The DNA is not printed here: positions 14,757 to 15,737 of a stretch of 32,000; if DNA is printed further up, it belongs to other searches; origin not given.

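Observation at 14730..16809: AT-hook/vWA protein translationally coupled to a membrane-anchored divergent Ser/Thr-kinase-like protein, with no phosphatase, inside the transfer operon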

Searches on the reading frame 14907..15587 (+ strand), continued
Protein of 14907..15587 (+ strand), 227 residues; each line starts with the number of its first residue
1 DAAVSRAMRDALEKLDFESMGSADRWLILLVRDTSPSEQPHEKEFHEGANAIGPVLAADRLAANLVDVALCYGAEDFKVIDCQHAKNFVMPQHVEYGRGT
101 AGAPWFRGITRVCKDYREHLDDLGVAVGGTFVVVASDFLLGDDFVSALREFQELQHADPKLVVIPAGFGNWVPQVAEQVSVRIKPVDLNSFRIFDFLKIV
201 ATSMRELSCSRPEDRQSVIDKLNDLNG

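Call 72: search_dna_similar(query=P0026, collection=plasmids, mode=protein, max_evalue=0.001, max_rows=25)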
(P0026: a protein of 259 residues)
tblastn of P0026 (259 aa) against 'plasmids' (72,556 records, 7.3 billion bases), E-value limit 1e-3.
Records with a match: 2250; places in all: 2253; records where one place covers at least 80% of the query: 44.
Best place of each record, by identity: <60% 2250.
By first word of the organism name: Klebsiella 974; Escherichia 433; Enterobacter 337; Salmonella 337; Citrobacter 64; Raoultella 18; Leclercia 14; Pseudomonas 8; Rhizobium 8; Sinorhizobium 7; and 31 more.
By predicted mobility (MOB-suite, as given by PLSDB): conjugative 1524; non-mobilizable 687; mobilizable 39.
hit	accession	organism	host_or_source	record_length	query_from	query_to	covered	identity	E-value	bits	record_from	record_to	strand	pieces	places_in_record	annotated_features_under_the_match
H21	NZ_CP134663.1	Escherichia coli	Larus michahellis,bacteria,cloaca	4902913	39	254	83%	35.8%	1e-13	77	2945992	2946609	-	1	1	none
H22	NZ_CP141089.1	Escherichia coli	Homo sapiens,Infected Human Urine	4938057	39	254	83%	35.8%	2e-13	77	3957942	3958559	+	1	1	none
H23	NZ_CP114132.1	Escherichia coli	pig,gut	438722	39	254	83%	35.3%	3e-13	76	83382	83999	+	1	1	yegL: VWA domain-containing protein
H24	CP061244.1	Escherichia coli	Homo sapiens,cell culture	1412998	39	254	83%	35.3%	4e-13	76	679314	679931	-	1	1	VWA domain-containing protein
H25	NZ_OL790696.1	Escherichia coli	-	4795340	39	254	83%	35.3%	4e-13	76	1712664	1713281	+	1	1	none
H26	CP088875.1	Escherichia coli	Homo sapiens,blood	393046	39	254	83%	35.3%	3e-12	73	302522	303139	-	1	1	yegL: VWA domain-containing protein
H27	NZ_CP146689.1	Escherichia coli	Homo sapiens,cell culture,Colon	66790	39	254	83%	34.9%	5e-12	73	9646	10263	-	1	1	VWA domain-containing protein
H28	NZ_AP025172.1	Cupriavidus sp. P-10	-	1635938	38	254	84%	33.0%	4e-10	67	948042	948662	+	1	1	none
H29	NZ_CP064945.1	Pseudomonas fulva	Homo sapiens,bile specimen,bile ...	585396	39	254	83%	33.2%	1e-15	83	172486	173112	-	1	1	VWA domain-containing protein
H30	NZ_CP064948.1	Pseudomonas fulva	Homo sapiens,pleural fluid,pleural ...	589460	39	254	83%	33.2%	1e-15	83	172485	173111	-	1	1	VWA domain-containing protein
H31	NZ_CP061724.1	Pseudomonas putida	a feces sample of migratory birds origin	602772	39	254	83%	33.2%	1e-15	83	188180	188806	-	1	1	VWA domain-containing protein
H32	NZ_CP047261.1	Pseudomonas syringae pv. maculicola str. ES4326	-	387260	39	254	83%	33.2%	3e-13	76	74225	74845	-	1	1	hypothetical protein | PP2C family serine/threonine-protein phosphatase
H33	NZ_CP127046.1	Pseudomonas amygdali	Cucumis sativus,Culture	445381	39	254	83%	33.2%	3e-13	76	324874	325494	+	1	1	hypothetical protein | PP2C family serine/threonine-protein phosphatase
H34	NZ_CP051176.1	Ralstonia solanacearum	Whole organism,tomato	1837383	47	254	80%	34.5%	1e-13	77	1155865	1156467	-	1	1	none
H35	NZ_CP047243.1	Trichormus variabilis 0441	cell culture,thermal spring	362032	34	254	85%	31.9%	1e-12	75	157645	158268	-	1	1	VWA domain-containing protein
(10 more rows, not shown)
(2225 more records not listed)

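Call 73: get_annotated_region(hit=H23, flank=5000)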
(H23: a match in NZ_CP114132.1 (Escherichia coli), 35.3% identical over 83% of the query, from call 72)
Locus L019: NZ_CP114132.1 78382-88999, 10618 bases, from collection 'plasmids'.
description: Escherichia coli strain NJS001 plasmid pNJS001-2, complete sequence
organism: Escherichia coli (NCBI taxid 562)
taxonomy: Bacteria; Pseudomonadota; Gammaproteobacteria; Enterobacterales; Enterobacteriaceae; Escherichia; Escherichia coli
host: -; source: pig,gut; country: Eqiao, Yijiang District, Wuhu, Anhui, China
typing (MOB-suite, as given by PLSDB): mobilizable; relaxase MOBP
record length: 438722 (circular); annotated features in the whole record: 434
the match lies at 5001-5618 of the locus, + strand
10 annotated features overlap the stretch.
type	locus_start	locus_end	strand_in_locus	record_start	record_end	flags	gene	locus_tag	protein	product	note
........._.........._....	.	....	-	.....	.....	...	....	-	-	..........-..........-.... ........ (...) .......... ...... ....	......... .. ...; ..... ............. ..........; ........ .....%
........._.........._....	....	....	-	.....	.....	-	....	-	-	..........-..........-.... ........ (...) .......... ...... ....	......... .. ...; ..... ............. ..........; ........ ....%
CDS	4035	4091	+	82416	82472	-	-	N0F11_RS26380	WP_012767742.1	type I toxin-antitoxin system Ibs family toxin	-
CDS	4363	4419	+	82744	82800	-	-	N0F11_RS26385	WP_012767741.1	type I toxin-antitoxin system Ibs family toxin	-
CDS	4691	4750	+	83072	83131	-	ibsA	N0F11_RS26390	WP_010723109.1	type I toxin-antitoxin system toxin IbsA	-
CDS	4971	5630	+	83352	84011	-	yegL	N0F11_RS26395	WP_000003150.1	VWA domain-containing protein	-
CDS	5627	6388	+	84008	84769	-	pphC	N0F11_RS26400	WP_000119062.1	PP2C family serine/threonine-protein phosphatase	-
CDS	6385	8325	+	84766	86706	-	yegI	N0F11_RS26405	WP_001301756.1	protein kinase YegI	-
CDS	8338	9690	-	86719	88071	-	yegD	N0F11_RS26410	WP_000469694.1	molecular chaperone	-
CDS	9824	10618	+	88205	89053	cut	alkA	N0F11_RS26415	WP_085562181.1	DNA-3-methyladenine glycosylase 2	GO:0006281 - DNA repair [Evidence IEA]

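Call 81: get_annotated_region(hit=H6, flank=7000)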
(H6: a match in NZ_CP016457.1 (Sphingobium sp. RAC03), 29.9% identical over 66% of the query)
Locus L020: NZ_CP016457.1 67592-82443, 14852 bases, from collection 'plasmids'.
description: Sphingobium sp. RAC03 plasmid pBSY17_2, complete sequence
organism: Sphingobium sp. RAC03 (NCBI taxid 1843368)
taxonomy: Bacteria; Pseudomonadota; Alphaproteobacteria; Sphingomonadales; Sphingomonadaceae; Sphingobium; Sphingobium sp. RAC03
host: -; source: Microbial isolate,Algal phycosphere; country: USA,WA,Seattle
typing (MOB-suite, as given by PLSDB): conjugative; relaxase MOBF; mating-pair formation MPF_F
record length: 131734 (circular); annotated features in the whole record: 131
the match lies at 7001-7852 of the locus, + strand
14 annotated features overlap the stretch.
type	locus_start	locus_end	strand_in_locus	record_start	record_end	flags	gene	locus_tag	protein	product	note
CDS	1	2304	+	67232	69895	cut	-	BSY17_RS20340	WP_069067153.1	hypothetical protein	-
CDS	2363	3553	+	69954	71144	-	-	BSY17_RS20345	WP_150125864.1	hypothetical protein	-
CDS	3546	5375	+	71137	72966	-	-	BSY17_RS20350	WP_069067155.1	ATP-binding protein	-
CDS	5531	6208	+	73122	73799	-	-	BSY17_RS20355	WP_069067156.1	VWA domain-containing protein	-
CDS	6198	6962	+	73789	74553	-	-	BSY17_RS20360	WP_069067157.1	PP2C family serine/threonine-protein phosphatase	-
CDS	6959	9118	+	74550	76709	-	-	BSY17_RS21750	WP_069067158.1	topoisomerase DNA-binding C4 zinc finger domain-containing protein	GO:0006265 - DNA topological change [Evidence IEA]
CDS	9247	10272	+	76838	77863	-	-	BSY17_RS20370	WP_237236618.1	tyrosine-type recombinase/integrase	GO:0015074 - DNA integration [Evidence IEA]; GO:0006310 - DNA recombination [Evidence IEA]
CDS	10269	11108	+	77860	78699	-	-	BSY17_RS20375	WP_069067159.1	GIY-YIG nuclease family protein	-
CDS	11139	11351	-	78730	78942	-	-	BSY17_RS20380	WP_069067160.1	hypothetical protein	-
CDS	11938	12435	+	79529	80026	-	-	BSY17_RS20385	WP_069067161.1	MucR family transcriptional regulator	-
CDS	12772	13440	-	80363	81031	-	-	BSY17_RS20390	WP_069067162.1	cation transporter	GO:0006812 - monoatomic cation transport [Evidence IEA]; GO:0055085 - transmembrane transport [Evidence IEA]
CDS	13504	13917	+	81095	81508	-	-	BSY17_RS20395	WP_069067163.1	helix-turn-helix domain-containing protein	-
CDS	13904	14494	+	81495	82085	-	-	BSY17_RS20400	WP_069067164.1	cation transporter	GO:0006812 - monoatomic cation transport [Evidence IEA]; GO:0055085 - transmembrane transport [Evidence IEA]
CDS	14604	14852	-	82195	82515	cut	-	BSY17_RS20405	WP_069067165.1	hypothetical protein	-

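Call 82: get_annotated_region(hit=H15, flank=7000)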
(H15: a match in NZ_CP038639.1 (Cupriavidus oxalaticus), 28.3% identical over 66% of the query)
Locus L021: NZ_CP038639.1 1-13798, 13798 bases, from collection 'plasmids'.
description: Cupriavidus oxalaticus strain X32 plasmid unnamed4, complete sequence
organism: Cupriavidus oxalaticus (NCBI taxid 96344)
taxonomy: Bacteria; Pseudomonadota; Betaproteobacteria; Burkholderiales; Burkholderiaceae; Cupriavidus; Cupriavidus oxalaticus
host: -; source: whole organism,sewage sludge; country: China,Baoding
typing (MOB-suite, as given by PLSDB): conjugative; relaxase MOBH; mating-pair formation MPF_T
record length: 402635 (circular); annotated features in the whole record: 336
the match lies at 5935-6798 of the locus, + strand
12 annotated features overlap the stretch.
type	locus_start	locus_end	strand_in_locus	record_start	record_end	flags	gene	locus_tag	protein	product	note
CDS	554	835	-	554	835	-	-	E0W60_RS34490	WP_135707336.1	hypothetical protein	-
CDS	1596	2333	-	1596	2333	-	-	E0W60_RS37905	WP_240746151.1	hypothetical protein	-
CDS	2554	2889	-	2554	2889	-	-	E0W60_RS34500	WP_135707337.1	hypothetical protein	-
CDS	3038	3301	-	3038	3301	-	-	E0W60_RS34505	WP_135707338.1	H-NS family nucleoid-associated regulatory protein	GO:0006355 - regulation of DNA-templated transcription [Evidence IEA]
CDS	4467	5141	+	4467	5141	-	-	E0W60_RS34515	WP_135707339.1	VWA domain-containing protein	-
CDS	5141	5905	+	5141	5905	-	-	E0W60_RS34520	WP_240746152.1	PP2C family serine/threonine-protein phosphatase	-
CDS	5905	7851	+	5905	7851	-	-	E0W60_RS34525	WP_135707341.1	helix-hairpin-helix domain-containing protein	-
CDS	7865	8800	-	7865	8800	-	-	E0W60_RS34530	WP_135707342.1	hypothetical protein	-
CDS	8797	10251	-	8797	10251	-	-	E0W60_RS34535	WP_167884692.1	J domain-containing protein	GO:0006457 - protein folding [Evidence IEA]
CDS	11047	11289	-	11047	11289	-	-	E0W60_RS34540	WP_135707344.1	hypothetical protein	-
CDS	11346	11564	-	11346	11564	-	-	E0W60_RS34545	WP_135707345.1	hypothetical protein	-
CDS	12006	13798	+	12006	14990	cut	-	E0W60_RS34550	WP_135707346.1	Tn3 family transposase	-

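Call 85: search_protein_families(library=padloc, proteins=[P0026, L015:6577-7929:+, L019:4971-5627:+, L019:6385-8322:+, L016:4566-5243:+, L016:6010-7917:+], max_evalue=0.01)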
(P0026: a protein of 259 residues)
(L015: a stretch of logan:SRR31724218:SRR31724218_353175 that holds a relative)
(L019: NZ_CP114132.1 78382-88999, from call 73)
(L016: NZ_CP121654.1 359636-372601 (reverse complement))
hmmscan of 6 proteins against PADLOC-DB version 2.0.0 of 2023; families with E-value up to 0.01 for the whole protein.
P0026 (259 aa): 0 families

L015:6577-7929:+ (451 aa): 3 families
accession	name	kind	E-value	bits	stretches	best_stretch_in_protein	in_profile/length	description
PDLC04054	PD-T4-6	-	0.00033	18.2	1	136-343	113-284/347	-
PDLC04053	PD-T4-6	-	0.00081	16.9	1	129-254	107-214/311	-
PDLC04138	mad6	-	0.0098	12.8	0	289-343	277-324/659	mads_6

L019:4971-5627:+ (219 aa): 0 families

L019:6385-8322:+ (646 aa): 4 families
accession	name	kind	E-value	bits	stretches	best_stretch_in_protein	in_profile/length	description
PDLC04053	PD-T4-6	-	0.00021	18.9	1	114-238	108-228/311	-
PDLC03921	MkoA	-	0.00053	15.7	1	121-218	316-413/1607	-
PDLC04054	PD-T4-6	-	0.0044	14.5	0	121-227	116-219/347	-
PDLC04047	PD-T4-6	-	0.0045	14.1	0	120-223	115-214/327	-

L016:4566-5243:+ (226 aa): 0 families

L016:6010-7917:+ (636 aa): 8 families
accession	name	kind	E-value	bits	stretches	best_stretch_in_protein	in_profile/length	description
PDLC04053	PD-T4-6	-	8.4e-08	30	1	15-223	13-215/311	-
PDLC04042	PD-T4-6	-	2.6e-06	25.3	1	11-222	9-215/292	-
PDLC04047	PD-T4-6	-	5.3e-06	23.7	1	17-222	16-215/327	-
PDLC04043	PD-T4-6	-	2.4e-05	21.6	1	118-223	118-221/452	-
PDLC04054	PD-T4-6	-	3.2e-05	21.5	1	17-221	16-215/347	-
PDLC03920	MkoA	-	6.5e-05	19.4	1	72-222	77-222/1112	-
PDLC04039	PD-T4-6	-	0.0005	17.2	1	122-222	121-218/458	-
PDLC04041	PD-T4-6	-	0.00098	16.4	1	124-222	138-237/443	-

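Call 95: find_encoding_contigs(protein=P0024, flank=8000, max_places=2)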
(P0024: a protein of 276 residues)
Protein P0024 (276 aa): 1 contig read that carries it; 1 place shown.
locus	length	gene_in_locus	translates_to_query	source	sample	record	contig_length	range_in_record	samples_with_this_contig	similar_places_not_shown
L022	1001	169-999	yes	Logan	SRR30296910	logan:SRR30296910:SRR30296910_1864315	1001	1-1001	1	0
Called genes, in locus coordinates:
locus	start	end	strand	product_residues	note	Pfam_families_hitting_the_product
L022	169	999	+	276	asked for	?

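Call 96: find_encoding_contigs(protein=P0018, flank=8000, max_places=2)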
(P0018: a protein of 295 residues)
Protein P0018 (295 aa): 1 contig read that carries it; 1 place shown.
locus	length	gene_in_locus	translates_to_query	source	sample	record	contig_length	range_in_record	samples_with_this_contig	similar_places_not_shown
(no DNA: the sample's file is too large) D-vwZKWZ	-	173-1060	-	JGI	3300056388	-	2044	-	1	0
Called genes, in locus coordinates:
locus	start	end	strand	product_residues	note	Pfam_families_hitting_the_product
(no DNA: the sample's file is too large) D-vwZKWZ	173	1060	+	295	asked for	-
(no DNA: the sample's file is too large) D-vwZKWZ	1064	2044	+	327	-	?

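Call 102: find_encoding_contigs(protein=P0023, flank=9000, max_places=2)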
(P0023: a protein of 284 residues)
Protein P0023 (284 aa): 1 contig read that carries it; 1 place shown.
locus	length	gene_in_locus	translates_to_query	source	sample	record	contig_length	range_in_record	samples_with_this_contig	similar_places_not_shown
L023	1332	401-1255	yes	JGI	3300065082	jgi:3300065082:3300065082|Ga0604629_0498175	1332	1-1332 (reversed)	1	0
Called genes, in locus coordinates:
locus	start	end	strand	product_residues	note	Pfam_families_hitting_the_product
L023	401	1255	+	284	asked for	-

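Call 103: find_encoding_contigs(protein=P0027, flank=9000, max_places=2)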
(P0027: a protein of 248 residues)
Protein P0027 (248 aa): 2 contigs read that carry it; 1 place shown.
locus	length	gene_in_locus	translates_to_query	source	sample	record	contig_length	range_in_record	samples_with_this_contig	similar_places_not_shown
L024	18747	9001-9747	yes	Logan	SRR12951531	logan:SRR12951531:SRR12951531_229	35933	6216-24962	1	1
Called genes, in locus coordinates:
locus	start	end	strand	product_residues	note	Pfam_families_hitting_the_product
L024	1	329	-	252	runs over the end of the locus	PF14452:Multi_ubiq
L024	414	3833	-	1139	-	PF00580:UvrD-helicase, PF13086:AAA_11 (weak), PF13245:AAA_19, PF13604:AAA_30 (faint), PF13538:UvrD_C_2 (faint), PF13361:UvrD_C, PF12705:PDDEXK_1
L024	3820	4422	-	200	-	-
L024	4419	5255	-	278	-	PF08281:Sigma70_r4_2 (faint), PF04545:Sigma70_r4 (faint)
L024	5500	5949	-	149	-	PF02537:CRCB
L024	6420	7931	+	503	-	-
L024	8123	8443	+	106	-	-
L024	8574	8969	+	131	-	-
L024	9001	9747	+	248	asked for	PF00092:VWA (weak)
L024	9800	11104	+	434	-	-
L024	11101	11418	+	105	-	-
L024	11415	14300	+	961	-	PF08751:TrwC, PF13245:AAA_19 (weak), PF13604:AAA_30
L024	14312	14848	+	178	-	-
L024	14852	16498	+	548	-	PF02534:T4SS-DNA_transf (weak), PF10412:TrwB_AAD_bind, PF12696:TraG-D_C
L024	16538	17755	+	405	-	-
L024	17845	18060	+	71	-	-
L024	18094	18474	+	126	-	-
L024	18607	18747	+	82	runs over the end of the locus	-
